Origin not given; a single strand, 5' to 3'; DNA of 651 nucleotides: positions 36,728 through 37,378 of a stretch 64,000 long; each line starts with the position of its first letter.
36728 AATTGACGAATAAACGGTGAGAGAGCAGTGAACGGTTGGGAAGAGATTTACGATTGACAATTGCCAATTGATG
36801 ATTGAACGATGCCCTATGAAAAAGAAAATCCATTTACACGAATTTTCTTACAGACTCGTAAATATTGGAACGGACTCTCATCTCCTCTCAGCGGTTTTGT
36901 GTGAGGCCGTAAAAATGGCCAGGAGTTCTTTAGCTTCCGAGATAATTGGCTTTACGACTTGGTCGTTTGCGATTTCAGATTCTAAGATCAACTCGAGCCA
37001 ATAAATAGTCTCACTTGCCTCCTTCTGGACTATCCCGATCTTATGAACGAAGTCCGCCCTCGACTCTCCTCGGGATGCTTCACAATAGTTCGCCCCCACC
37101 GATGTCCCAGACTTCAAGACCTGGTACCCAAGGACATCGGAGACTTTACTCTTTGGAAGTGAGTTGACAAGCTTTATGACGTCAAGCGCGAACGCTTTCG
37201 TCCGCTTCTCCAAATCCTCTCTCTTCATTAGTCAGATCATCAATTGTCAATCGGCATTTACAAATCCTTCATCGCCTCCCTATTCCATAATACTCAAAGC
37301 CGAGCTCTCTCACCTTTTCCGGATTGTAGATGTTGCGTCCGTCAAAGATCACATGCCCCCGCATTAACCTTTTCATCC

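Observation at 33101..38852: Small accessory cassettes in the leader of a glycan operon, each bracketed by heptanucleotide-periodic repeat tracts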

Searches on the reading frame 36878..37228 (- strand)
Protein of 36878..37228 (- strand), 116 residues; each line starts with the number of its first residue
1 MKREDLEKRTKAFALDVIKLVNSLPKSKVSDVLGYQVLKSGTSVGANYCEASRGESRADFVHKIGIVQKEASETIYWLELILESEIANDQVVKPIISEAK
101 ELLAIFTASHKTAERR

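Call 6: search_protein_families(library=pfam, proteins=[window:36878-37228:-], max_evalue=0.01)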
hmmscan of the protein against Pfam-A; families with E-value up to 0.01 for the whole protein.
window:36878-37228:- (116 aa): 1 family
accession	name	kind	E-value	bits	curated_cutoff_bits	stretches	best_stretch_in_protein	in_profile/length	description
PF05635.17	23S_rRNA_IVP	-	4.3e-18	65.9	33.8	1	8-105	7-103/106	23S rRNA-intervening sequence protein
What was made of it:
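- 36878..37228 (-): Four-helix-bundle gene (PF05635 / TIGR02436, the S23p or 'IVS protein' family), 116 aa. Pfam 65.9 bits against a cutoff of 33.8 (call 6).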

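Call 18: find_encoding_contigs(protein=window:36878-37228:-, flank=10000, max_places=10)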
Protein window:36878-37228:- (116 aa): no gene with exactly this product is on record in the collection.

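Call 33: find_homologous_proteins(query=window:36878-37228:-, max_evalue=0.00001)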
Query window:36878-37228:- (116 aa): 7584 proteins with E <= 0.00001 among 7588 candidates; the best 120 are listed.
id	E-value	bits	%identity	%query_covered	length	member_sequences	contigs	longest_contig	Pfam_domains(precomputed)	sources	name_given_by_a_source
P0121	7.9e-62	223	98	96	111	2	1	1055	PF05635.18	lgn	-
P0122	4.4e-49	183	75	99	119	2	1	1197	PF05635.18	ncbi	-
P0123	2.3e-42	161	66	100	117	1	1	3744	PF05635.18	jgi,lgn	jgi:four helix bundle protein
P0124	1.1e-40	156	65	97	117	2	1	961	PF05635.18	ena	-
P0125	8.6e-40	153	63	100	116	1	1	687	PF05635.18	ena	-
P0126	2.0e-39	152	62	100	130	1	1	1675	PF05635.18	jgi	jgi:four helix bundle protein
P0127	3.1e-39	151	64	100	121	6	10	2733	PF05635.18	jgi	jgi:four helix bundle protein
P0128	8.4e-39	150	63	100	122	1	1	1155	PF05635.18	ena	-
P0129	8.5e-39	150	62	98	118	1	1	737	PF05635.18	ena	-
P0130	9.1e-39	149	62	100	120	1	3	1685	PF05635.18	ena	-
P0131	1.0e-38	149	63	100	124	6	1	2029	PF05635.18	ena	-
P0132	1.6e-38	149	62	97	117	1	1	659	PF05635.18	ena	-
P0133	2.1e-38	148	66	100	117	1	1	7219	PF05635.18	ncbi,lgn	-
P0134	4.9e-38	147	64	100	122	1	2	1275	PF05635.18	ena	-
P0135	5.8e-38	147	62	98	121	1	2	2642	PF05635.18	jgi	jgi:four helix bundle protein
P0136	6.4e-38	147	63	100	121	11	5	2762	PF05635.18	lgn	-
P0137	9.2e-38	146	60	100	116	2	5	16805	PF05635.18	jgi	-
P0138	1.2e-37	146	62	100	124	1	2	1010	PF05635.18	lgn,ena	-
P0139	1.3e-37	146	63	100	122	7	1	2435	PF05635.18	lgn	-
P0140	1.7e-37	145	65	98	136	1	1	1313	PF05635.18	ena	-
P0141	1.7e-37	145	64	98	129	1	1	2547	PF05635.18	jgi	jgi:four helix bundle protein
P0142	1.7e-37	145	64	98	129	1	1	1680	PF05635.18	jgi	jgi:four helix bundle protein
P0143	2.0e-37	145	60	100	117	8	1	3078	PF05635.18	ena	-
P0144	3.1e-37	145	63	99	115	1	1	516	PF05635.18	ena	-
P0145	3.3e-37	144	62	100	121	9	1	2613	PF05635.18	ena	-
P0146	3.6e-37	144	64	100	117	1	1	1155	PF05635.18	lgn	-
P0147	4.2e-37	144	63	97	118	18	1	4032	PF05635.18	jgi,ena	-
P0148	4.6e-37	144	65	100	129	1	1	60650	PF05635.18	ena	-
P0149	4.6e-37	144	58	100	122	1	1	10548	PF05635.18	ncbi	-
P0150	5.2e-37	144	66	97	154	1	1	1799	PF05635.18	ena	-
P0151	5.7e-37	144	61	97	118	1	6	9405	PF05635.18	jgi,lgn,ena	-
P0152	6.1e-37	144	63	100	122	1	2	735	PF05635.18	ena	-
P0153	6.2e-37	144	65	97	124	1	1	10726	PF05635.18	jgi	jgi:four helix bundle protein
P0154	6.2e-37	144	60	100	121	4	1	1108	PF05635.18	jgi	-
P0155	6.4e-37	143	59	100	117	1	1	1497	PF05635.18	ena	-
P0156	6.4e-37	143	63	100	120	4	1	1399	PF05635.18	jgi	jgi:four helix bundle protein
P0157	6.7e-37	143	60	100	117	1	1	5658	PF05635.18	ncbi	-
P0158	6.9e-37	143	62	97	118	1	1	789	PF05635.18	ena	-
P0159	7.2e-37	143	59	100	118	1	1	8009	PF05635.18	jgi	jgi:four helix bundle protein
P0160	7.5e-37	143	62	97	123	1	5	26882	PF05635.18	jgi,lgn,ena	jgi:four helix bundle protein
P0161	7.7e-37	143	61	100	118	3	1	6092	PF05635.18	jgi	-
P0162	7.9e-37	143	61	97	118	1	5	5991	PF05635.18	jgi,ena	-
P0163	8.0e-37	143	61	97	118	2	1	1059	PF05635.18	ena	-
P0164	8.0e-37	143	61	98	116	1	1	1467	PF05635.18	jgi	jgi:four helix bundle protein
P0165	8.8e-37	143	61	100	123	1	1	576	PF05635.18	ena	-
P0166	9.0e-37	143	62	100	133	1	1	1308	PF05635.18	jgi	jgi:four helix bundle protein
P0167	9.8e-37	143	62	99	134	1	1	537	PF05635.18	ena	-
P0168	1.1e-36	143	58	99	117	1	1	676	PF05635.18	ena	-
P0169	1.1e-36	143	62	98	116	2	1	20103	PF05635.18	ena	-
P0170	1.2e-36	143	60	100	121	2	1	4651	PF05635.18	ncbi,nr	ncbi:MAG: four helix bundle protein [FCB group bacterium]|nr:four helix bundle protein [FCB group ba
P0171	1.2e-36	143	63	100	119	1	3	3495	PF05635.18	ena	-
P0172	1.4e-36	142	59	100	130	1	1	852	PF05635.18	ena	-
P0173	1.4e-36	142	62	100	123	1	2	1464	PF05635.18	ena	-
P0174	1.4e-36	142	64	98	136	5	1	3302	PF05635.18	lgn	-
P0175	1.5e-36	142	63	100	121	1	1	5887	PF05635.18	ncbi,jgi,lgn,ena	-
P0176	1.7e-36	142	63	98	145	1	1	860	PF05635.18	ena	-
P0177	1.9e-36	142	62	100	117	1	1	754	PF05635.18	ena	-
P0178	2.2e-36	142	61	100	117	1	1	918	PF05635.18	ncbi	-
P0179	2.3e-36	142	61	100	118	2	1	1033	PF05635.18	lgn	-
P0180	2.3e-36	142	63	100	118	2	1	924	PF05635.18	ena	-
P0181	2.3e-36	142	60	100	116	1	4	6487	PF05635.18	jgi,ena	jgi:four helix bundle protein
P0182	2.6e-36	142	60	100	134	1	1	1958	PF05635.18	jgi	jgi:four helix bundle protein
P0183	2.7e-36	141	59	100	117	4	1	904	PF05635.18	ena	-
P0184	2.7e-36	141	60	99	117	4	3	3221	PF05635.18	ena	-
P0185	2.9e-36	141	66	96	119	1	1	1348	PF05635.18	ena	-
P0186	3.1e-36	141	63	100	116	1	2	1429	PF05635.18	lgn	-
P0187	3.7e-36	141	59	100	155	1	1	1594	PF05635.18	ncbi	-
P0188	3.9e-36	141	62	98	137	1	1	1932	PF05635.18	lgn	-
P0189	3.9e-36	141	60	100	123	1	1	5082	PF05635.18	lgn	-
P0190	4.0e-36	141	63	96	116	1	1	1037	PF05635.18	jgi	jgi:four helix bundle protein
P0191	4.0e-36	141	60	97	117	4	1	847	PF05635.18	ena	-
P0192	4.1e-36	141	62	100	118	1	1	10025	PF05635.18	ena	-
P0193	4.1e-36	141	60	100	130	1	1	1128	PF05635.18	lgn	-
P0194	4.2e-36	141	61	100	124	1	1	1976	PF05635.18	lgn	-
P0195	4.5e-36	141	61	100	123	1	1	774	PF05635.18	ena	-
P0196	4.9e-36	141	62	99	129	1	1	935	PF05635.18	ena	-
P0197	5.1e-36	141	61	100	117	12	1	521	PF05635.18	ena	-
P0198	5.4e-36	141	62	98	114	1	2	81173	PF05635.18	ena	-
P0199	5.4e-36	141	63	98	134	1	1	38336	PF05635.18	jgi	jgi:four helix bundle protein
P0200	5.4e-36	141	62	98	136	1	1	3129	PF05635.18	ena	-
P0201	5.4e-36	141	58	99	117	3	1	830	PF05635.18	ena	-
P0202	5.7e-36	140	63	100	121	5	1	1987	PF05635.18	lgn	-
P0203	5.8e-36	140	58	93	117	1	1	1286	PF05635.18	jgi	jgi:four helix bundle protein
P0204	6.2e-36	140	60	100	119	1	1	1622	PF05635.18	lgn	-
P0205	6.3e-36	140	62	100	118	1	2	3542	PF05635.18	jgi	-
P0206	6.7e-36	140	62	100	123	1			PF05635.18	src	-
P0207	6.9e-36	140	59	100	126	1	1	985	PF05635.18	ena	-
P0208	6.9e-36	140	60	100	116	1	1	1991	PF05635.18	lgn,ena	-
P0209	7.2e-36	140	59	100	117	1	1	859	PF05635.18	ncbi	-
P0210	7.8e-36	140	62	100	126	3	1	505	PF05635.18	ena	-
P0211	8.0e-36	140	61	100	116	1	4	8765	PF05635.18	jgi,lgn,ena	-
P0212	8.1e-36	140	61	100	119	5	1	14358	PF05635.18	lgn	-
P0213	8.3e-36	140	61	100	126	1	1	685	PF05635.18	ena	-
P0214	8.3e-36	140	62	100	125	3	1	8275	PF05635.18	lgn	-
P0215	8.3e-36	140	61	98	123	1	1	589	PF05635.18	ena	-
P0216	8.4e-36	140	61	100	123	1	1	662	PF05635.18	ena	-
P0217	8.5e-36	140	59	100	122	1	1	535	PF05635.18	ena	-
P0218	8.7e-36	140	60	100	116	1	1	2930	PF05635.18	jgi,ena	-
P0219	8.8e-36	140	59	100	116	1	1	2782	PF05635.18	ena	-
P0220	8.9e-36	140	60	97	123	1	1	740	PF05635.18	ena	-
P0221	9.0e-36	140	60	100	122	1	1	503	PF05635.18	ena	-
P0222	9.3e-36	140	60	100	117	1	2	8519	PF05635.18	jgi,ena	-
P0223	9.3e-36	140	59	100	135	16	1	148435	PF05635.18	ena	-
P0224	9.7e-36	140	59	100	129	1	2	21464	PF05635.18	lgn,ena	-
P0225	9.8e-36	140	59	100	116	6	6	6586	PF05635.18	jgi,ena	-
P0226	1.0e-35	140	59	100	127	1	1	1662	PF05635.18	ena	-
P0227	1.1e-35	140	59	100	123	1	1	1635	PF05635.18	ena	-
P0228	1.1e-35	140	61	100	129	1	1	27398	PF05635.18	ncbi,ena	-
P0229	1.1e-35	140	64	98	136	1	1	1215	PF05635.18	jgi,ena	-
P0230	1.1e-35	140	61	100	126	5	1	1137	PF05635.18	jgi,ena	jgi:four helix bundle protein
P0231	1.1e-35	139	63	98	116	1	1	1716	PF05635.18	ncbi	-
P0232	1.2e-35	139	62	92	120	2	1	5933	PF05635.18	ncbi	-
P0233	1.2e-35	139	63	98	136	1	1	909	PF05635.18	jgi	jgi:four helix bundle protein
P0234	1.2e-35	139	60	100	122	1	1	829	PF05635.18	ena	-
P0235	1.2e-35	139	66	92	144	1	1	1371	PF05635.18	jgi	jgi:four helix bundle protein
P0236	1.3e-35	139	64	98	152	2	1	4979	PF05635.18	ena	-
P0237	1.3e-35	139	63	97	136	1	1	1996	PF05635.18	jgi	jgi:four helix bundle protein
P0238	1.4e-35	139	61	100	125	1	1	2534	PF05635.18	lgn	-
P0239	1.4e-35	139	63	97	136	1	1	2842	PF05635.18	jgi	jgi:four helix bundle protein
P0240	1.4e-35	139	59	100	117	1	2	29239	PF05635.18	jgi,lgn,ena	-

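Call 35: find_related_loci(query=A2, collection=metagenome_contigs, flank=3000)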
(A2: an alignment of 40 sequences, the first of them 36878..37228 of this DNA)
Query A2 (116 aa) in metagenome_contigs; peptide patterns used: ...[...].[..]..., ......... (x = any residue, [..] = any of these).
600 stretches matched a pattern (row limit reached: there are more); 584 encode a relative of the query (tblastn E <= 1e-3); the best 80 are kept; 80 distinct loci.
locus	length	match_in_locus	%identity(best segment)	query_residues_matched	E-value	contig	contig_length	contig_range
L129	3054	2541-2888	61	1-116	2e-46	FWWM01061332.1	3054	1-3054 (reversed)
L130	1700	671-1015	60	1-115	5e-45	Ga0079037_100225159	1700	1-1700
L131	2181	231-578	61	1-116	6e-44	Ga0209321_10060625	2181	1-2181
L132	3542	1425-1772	62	1-116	1e-43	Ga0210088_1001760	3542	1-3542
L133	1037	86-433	57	1-116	2e-44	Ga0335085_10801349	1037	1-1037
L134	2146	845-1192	58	1-116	5e-43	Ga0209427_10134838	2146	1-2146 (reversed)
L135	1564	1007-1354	58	1-116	1e-43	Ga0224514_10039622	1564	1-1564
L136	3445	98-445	55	1-116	7e-42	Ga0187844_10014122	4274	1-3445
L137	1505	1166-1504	58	1-113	1e-41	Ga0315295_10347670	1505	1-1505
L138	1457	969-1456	57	3-116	7e-42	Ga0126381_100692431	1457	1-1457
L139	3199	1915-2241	62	5-113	6e-41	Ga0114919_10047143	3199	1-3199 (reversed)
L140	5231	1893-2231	58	1-113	9e-41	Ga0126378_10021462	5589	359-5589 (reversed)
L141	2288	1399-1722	62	4-112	1e-40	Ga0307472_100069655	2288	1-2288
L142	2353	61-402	54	1-114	3e-40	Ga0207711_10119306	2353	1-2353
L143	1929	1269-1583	64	3-108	3e-40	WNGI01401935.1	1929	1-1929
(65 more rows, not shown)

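Call 56: search_protein_families(library=pfam, alignment_id=A4, max_evalue=0.001)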
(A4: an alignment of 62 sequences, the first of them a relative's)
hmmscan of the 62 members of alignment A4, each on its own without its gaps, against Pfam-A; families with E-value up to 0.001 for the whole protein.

A. member 1, L132:2067-3398:+ (443 aa): 3 families
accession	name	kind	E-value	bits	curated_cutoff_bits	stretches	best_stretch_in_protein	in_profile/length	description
PF01979.26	Amidohydro_1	-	7e-28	98.3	25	1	71-440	1-345/345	Amidohydrolase family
PF07969.17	Amidohydro_3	-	2.9e-13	50.6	29.7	2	63-96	1-34/472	Amidohydrolase family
PF12890.13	DHOase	-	9e-10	39.2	21.2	1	70-255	2-139/142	Dihydro-orotase-like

B. families by the number of members that match (of 62 scanned): 105 families (the first 25 are shown)
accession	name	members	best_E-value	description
PF05635.17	23S_rRNA_IVP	4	9e-34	23S rRNA-intervening sequence protein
PF00006.31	ATP-synt_ab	2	2.1e-49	ATP synthase alpha/beta family, nucleotide-binding domain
PF02874.29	ATP-synt_ab_N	2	2.2e-12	ATP synthase alpha/beta family, beta-barrel domain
PF22919.1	ATP-synt_VA_C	2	1.8e-09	C-terminal domain of V and A type ATP synthase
PF02586.19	SRAP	1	8.1e-83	SOS response associated peptidase (SRAP)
PF01227.27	GTP_cyclohydroI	1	4.8e-80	GTP cyclohydrolase I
PF02542.21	YgbB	1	3.9e-72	YgbB family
PF00275.25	EPSP_synthase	1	1.6e-63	EPSP synthase (3-phosphoshikimate 1-carboxyvinyltransferase)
PF02508.19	Rnf-Nqr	1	2.8e-57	Rnf-Nqr subunit, membrane protein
PF00494.24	SQS_PSY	1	1.9e-56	Squalene/phytoene synthase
PF07719.23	TPR_2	1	5.5e-53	Tetratricopeptide repeat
PF16363.11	GDP_Man_Dehyd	1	5.3e-51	GDP-mannose 4,6 dehydratase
PF01370.27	Epimerase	1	6.7e-50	NAD dependent epimerase/dehydratase family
PF01556.23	DnaJ_C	1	7.5e-50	DnaJ C terminal domain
PF00515.34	TPR_1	1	4.8e-49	Tetratricopeptide repeat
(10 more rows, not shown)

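Call 63: search_protein_families(library=pfam, alignment_id=A5, max_evalue=0.001)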
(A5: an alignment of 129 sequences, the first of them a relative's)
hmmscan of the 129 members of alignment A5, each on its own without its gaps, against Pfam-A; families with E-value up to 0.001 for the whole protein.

A. member 1, L129:1557-2468:+ (303 aa): 1 family
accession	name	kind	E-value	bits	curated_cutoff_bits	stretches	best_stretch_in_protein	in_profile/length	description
PF01061.29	ABC2_membrane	-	6.9e-21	75.2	26.9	1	56-263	2-210/211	ABC-2 type transporter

B. families by the number of members that match (of 129 scanned): 130 families (the first 25 are shown)
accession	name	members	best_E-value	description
PF01061.29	ABC2_membrane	8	1.1e-21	ABC-2 type transporter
PF00005.33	ABC_tran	7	9.5e-35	ABC transporter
PF13304.12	AAA_21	6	5.6e-07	AAA domain, putative AbiEii toxin, Type IV TA system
PF03808.19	Glyco_tran_WecG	5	1e-22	Glycosyl transferase WecG/TagA/CpsF family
PF01850.27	PIN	4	2.2e-11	PIN domain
PF01266.30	DAO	3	1.1e-61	FAD dependent oxidoreductase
PF22725.1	GFO_IDH_MocA_C3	3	4.7e-27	GFO/IDH/MocA C-terminal domain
PF02894.22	GFO_IDH_MocA_C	3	6.1e-16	Oxidoreductase family, C-terminal alpha/beta domain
PF22461.2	SLBB_2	3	5.9e-15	SLBB domain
PF10531.15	SLBB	3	4e-12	SLBB domain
PF00037.32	Fer4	3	1.1e-11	4Fe-4S binding domain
PF12838.12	Fer4_7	3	4.3e-11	4Fe-4S dicluster domain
PF03486.20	HI0933_like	3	1.3e-10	HI0933-like protein Rossmann domain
PF14697.11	Fer4_21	3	3.6e-10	4Fe-4S dicluster domain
PF12837.12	Fer4_6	3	3.9e-09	4Fe-4S binding domain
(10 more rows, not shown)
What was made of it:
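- The neighbours are ABC2_membrane, ABC_tran, WecG, SLBB, epimerases and PIN (call 63).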

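Call 66: search_protein_families(library=ncbifam, proteins=[window:36878-37228:-], max_evalue=0.01)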
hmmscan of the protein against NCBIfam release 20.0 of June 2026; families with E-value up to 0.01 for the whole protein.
window:36878-37228:- (116 aa): 3 families
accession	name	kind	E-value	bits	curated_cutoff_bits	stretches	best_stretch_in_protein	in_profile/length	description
TIGR02436.1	TIGR02436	subfamily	8.9e-24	83.8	24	1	7-113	2-108/109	four helix bundle protein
NF008912.0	PRK12275.1-6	subfamily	3.3e-05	23.9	124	1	5-114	7-112/117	hypothetical protein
NF008911.0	PRK12275.1-2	subfamily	0.00011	22.7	137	1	8-109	11-111/118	hypothetical protein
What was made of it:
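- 36878..37228 (-): TIGR02436 83.8 bits against 24 (call 66).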

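Call 96: search_solved_structures(query=A2, max_evalue=0.001)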
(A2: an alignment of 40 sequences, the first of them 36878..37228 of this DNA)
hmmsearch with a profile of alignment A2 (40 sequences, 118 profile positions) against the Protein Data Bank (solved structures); distinct sequences matched with E-value up to 0.001: 1.
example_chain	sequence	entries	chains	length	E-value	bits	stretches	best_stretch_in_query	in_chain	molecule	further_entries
2rld_A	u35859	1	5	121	5.8e-27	97.3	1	5-115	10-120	Uncharacterized protein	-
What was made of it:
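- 36878..37228 (-): PDB 2RLD at E = 6e-27 with the family profile (call 96).
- On PF05635 / TIGR02436 four-helix-bundle ('23S rRNA IVS protein', S23p, Avd-like): The family profile hits PDB 2RLD at E = 6e-27 (call 96).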

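Call 98: search_dna_similar(query=window:36878-37228:-, collection=plasmids, mode=protein, max_evalue=1e-8, max_rows=25)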
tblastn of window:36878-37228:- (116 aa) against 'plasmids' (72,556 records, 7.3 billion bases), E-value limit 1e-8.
Records with a match: 31; places in all: 39; records where one place covers at least 80% of the query: 30.
Best place of each record, by identity: <60% 31.
By first word of the organism name: Nostoc 16; Planktothrix 3; Candidatus 2; Pseudanabaena 1; Gloeocapsa 1; Bernardetia 1; Dolichospermum 1; Anabaena 1; Treponema 1; Monoglobus 1; and 3 more.
By predicted mobility (MOB-suite, as given by PLSDB): non-mobilizable 18; conjugative 8; mobilizable 5.
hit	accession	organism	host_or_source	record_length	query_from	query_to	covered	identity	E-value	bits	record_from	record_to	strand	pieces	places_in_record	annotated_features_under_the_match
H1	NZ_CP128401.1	Candidatus Chlorohelix allophototropha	Single colony of Candidatus Chlorohelix ...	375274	5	112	93%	52.8%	1e-27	112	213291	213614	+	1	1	four helix bundle protein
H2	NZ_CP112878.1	Pseudanabaena galeata CCNP1313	-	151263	5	114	95%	51.8%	1e-26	109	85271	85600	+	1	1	four helix bundle protein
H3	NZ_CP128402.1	Candidatus Chlorohelix allophototropha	Single colony of Candidatus Chlorohelix ...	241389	1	116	100%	47.4%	9e-27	109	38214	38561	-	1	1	four helix bundle protein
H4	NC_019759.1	Gloeocapsa sp. PCC 7428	-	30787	1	112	97%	49.1%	1e-28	115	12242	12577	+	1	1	four helix bundle protein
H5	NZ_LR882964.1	Planktothrix agardhii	-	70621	1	112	97%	47.3%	1e-26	109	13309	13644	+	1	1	four helix bundle protein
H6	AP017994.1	Planktothrix agardhii NIES-204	-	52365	1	112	97%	47.3%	2e-26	108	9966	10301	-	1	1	hypothetical protein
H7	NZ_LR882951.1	Planktothrix agardhii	-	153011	1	112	97%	47.3%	2e-26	108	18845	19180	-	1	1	four helix bundle protein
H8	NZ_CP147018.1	Bernardetia sp. Wsw4-3y2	Red alga,Red algae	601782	1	116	100%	42.2%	9e-24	101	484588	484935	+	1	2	four helix bundle protein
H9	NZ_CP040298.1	Nostoc sp. TCL26-01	Leiosporoceros dussii,pure culture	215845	9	109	87%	46.7%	4e-12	94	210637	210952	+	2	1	none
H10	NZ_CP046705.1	Nostoc sp. ATCC 53789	-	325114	9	116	93%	43.1%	3e-18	86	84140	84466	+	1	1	four helix bundle protein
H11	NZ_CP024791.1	Nostoc flagelliforme CCNUN1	cell culture,desert soil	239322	9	111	89%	45.2%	1e-18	87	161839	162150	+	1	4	four helix bundle protein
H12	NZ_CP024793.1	Nostoc flagelliforme CCNUN1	cell culture,desert soil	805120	9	111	89%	45.2%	1e-18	87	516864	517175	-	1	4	four helix bundle protein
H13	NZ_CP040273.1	Nostoc sp. C052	Blasia pusilla,pure culture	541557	9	111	89%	45.2%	3e-18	86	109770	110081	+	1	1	four helix bundle protein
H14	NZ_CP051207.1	Dolichospermum flos-aquae CCAP 1403/13F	cell culture,freshwater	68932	9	111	89%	45.2%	2e-17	83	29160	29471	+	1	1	four helix bundle protein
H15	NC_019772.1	Anabaena cylindrica PCC 7122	water, most likely pond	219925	1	108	93%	42.2%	6e-18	84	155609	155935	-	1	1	four helix bundle protein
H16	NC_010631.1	Nostoc punctiforme PCC 73102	-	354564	9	116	93%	42.2%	8e-18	84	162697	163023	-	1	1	four helix bundle protein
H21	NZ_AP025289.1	Treponema saccharophilum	-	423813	6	114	94%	40.4%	4e-17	82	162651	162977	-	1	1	four helix bundle protein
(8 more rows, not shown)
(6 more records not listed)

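Call 99: get_annotated_region(hit=H16, flank=1200)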
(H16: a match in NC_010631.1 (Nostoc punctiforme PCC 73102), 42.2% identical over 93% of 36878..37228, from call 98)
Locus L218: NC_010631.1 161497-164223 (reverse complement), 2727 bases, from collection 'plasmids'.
description: Nostoc punctiforme PCC 73102 plasmid pNPUN01, complete sequence
organism: Nostoc punctiforme PCC 73102 (NCBI taxid 63737)
taxonomy: Bacteria; Cyanobacteriota; Cyanophyceae; Nostocales; Nostocaceae; Nostoc; Nostoc punctiforme; Nostoc punctiforme PCC 73102
host: -; source: -; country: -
typing (MOB-suite, as given by PLSDB): conjugative; replicon rep_cluster_317; relaxase MOBF; mating-pair formation MPF_T
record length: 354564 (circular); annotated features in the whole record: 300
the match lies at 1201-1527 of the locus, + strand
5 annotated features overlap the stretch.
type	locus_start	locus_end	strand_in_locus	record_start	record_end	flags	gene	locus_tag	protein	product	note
CDS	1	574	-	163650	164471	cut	-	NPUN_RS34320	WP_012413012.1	heteromeric transposase endonuclease subunit TnsA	-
CDS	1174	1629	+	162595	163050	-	-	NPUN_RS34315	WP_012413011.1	four helix bundle protein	-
CDS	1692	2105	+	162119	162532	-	-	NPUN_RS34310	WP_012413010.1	element excision factor XisH family protein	-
CDS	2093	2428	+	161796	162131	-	-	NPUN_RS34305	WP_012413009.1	XisI protein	-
CDS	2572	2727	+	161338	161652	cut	-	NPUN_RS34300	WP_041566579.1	hypothetical protein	-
